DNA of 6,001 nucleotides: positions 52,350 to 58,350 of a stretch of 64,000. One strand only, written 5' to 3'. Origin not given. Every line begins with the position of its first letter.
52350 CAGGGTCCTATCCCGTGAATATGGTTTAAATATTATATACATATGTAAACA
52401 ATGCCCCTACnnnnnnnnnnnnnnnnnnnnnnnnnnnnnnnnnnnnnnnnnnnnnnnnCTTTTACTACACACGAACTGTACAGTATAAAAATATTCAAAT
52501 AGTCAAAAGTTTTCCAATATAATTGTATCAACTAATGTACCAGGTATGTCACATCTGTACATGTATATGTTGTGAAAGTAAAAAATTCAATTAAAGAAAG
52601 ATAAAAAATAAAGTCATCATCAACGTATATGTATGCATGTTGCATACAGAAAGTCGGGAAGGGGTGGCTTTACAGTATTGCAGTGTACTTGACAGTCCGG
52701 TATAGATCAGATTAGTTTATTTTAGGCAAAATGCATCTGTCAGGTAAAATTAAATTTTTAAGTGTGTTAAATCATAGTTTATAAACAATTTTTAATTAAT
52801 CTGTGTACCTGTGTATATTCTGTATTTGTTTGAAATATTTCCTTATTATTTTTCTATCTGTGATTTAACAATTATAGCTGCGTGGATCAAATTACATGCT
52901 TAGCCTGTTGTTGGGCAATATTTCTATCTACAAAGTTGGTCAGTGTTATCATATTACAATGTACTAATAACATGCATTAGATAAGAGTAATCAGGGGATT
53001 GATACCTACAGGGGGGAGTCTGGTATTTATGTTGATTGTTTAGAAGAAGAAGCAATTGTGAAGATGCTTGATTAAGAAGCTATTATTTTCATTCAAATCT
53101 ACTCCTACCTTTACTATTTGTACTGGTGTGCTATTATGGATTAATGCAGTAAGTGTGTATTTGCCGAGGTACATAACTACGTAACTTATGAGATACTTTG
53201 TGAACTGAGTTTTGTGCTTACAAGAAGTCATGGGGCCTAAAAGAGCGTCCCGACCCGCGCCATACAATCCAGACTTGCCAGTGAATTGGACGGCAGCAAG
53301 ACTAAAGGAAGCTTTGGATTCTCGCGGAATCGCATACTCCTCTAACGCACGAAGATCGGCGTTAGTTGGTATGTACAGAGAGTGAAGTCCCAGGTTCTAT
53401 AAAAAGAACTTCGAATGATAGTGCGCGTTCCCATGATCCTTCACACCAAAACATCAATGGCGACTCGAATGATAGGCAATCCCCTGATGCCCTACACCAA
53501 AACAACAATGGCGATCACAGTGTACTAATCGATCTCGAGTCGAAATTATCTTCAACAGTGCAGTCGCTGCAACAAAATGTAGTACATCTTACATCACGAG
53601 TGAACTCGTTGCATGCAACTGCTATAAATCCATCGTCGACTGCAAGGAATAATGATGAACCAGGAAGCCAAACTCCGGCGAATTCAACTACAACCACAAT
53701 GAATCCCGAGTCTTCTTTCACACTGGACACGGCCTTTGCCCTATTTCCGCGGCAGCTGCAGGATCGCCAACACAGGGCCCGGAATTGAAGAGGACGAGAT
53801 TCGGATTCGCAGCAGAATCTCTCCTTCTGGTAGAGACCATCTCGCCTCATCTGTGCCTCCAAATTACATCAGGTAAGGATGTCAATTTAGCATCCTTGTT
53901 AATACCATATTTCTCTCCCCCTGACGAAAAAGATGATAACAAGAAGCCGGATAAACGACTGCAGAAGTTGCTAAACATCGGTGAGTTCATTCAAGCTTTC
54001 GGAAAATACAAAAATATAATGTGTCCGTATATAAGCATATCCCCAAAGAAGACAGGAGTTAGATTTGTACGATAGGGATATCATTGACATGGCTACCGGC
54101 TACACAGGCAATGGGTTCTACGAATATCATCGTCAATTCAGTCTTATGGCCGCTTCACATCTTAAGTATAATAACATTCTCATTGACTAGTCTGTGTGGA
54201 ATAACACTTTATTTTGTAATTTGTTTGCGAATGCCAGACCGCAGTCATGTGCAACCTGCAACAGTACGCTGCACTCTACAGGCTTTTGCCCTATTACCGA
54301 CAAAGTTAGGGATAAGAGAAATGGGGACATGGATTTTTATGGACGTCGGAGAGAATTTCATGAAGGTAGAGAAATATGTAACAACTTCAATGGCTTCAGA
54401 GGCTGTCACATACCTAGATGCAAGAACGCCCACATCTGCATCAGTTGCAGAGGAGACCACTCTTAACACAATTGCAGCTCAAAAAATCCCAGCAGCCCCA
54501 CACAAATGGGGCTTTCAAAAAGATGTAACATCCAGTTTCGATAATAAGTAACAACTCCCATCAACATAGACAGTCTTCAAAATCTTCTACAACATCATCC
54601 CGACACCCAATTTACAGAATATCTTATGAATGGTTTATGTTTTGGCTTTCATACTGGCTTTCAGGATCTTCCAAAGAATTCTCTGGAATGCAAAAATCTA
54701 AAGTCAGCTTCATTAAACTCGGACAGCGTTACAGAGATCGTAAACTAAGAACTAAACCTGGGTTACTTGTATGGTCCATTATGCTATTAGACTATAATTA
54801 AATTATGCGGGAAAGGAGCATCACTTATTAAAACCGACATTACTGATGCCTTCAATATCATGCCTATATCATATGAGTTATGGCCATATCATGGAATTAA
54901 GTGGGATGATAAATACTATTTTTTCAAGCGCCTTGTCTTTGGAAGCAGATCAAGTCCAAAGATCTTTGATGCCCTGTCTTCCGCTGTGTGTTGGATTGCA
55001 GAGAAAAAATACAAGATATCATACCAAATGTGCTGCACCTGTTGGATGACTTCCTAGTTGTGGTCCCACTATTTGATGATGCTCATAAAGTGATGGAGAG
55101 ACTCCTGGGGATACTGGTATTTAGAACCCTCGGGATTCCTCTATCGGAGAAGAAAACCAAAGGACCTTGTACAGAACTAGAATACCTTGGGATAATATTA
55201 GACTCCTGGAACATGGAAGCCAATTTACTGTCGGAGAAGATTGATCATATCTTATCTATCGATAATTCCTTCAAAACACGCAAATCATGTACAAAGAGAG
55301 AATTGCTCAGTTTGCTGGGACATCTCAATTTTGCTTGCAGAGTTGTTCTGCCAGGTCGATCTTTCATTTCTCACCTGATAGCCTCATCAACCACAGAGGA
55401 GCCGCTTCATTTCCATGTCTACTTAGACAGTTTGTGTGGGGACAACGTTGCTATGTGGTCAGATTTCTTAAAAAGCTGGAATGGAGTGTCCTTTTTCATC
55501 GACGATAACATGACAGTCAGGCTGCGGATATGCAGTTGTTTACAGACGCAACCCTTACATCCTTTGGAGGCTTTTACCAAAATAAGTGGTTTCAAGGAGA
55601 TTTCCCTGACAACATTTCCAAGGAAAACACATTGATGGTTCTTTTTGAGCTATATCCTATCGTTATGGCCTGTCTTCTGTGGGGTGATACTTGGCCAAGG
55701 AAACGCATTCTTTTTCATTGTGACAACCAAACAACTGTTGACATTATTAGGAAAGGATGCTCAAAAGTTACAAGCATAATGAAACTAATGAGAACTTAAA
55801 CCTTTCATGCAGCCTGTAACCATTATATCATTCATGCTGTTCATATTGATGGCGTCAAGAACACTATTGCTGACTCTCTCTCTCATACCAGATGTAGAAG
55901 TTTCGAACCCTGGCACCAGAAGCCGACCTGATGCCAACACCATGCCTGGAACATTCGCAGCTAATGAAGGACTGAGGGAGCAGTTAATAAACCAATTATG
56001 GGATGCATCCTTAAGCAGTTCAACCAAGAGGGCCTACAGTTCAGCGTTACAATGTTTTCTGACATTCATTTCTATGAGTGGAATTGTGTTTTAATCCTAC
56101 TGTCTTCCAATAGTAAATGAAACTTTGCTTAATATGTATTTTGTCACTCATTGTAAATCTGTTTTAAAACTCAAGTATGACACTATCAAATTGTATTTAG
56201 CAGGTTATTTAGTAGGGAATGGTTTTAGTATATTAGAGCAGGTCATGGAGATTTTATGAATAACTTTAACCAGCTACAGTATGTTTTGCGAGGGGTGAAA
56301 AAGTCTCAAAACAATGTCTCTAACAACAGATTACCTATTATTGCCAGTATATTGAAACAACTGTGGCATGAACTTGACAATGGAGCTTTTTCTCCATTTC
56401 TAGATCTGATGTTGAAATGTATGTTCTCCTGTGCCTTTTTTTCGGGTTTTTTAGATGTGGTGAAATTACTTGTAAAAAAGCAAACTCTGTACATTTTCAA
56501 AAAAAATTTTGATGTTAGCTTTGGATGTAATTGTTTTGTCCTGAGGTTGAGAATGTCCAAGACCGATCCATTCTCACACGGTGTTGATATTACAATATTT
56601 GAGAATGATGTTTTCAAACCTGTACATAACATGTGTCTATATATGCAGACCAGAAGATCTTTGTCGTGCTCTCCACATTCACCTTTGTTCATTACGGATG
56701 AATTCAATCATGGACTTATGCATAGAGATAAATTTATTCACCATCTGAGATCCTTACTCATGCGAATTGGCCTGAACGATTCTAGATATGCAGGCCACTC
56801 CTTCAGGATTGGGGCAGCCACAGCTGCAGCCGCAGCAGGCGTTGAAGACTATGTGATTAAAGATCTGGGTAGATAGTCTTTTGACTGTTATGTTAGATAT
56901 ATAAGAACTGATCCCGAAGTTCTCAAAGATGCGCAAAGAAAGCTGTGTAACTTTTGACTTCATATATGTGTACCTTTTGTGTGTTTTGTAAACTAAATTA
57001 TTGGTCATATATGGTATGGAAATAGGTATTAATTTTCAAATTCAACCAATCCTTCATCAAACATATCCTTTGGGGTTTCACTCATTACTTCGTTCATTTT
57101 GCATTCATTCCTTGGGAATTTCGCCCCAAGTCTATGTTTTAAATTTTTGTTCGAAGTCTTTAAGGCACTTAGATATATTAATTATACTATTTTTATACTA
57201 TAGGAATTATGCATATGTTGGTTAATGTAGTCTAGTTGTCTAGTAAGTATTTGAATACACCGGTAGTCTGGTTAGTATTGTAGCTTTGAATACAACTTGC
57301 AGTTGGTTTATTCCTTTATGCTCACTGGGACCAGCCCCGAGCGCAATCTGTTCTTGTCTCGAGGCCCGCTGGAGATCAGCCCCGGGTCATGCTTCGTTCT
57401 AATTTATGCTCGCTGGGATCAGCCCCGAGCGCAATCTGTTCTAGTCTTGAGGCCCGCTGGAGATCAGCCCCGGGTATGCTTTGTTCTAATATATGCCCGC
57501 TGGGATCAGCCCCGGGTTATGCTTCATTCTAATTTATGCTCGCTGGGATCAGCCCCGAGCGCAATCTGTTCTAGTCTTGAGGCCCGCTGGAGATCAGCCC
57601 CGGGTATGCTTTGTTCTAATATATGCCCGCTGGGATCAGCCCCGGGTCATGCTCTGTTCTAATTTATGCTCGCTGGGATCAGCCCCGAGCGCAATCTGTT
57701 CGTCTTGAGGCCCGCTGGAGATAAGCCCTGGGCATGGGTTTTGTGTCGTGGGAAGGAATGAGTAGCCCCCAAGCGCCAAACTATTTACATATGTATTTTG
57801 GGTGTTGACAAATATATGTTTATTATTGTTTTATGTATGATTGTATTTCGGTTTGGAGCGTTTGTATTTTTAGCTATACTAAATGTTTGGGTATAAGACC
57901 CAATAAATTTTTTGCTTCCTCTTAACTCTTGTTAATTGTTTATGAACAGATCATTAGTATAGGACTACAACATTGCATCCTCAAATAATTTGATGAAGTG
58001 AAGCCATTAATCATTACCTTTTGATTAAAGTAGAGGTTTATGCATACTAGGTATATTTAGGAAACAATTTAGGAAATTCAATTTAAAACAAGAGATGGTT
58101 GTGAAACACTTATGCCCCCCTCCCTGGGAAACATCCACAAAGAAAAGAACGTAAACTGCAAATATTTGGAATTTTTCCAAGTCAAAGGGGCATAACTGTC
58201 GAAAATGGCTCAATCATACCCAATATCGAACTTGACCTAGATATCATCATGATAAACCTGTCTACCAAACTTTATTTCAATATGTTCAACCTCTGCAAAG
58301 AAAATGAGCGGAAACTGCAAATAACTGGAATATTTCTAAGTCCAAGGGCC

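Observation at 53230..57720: Third YR-retroelement family, followed by a 60-bp minisatellite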

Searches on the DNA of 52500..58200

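Call 79: search_rna_families(source=window, start=52500, end=58200, threshold=evalue, max_evalue=1)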
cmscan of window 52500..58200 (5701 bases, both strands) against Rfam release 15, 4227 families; matches with E-value up to 1: 0.
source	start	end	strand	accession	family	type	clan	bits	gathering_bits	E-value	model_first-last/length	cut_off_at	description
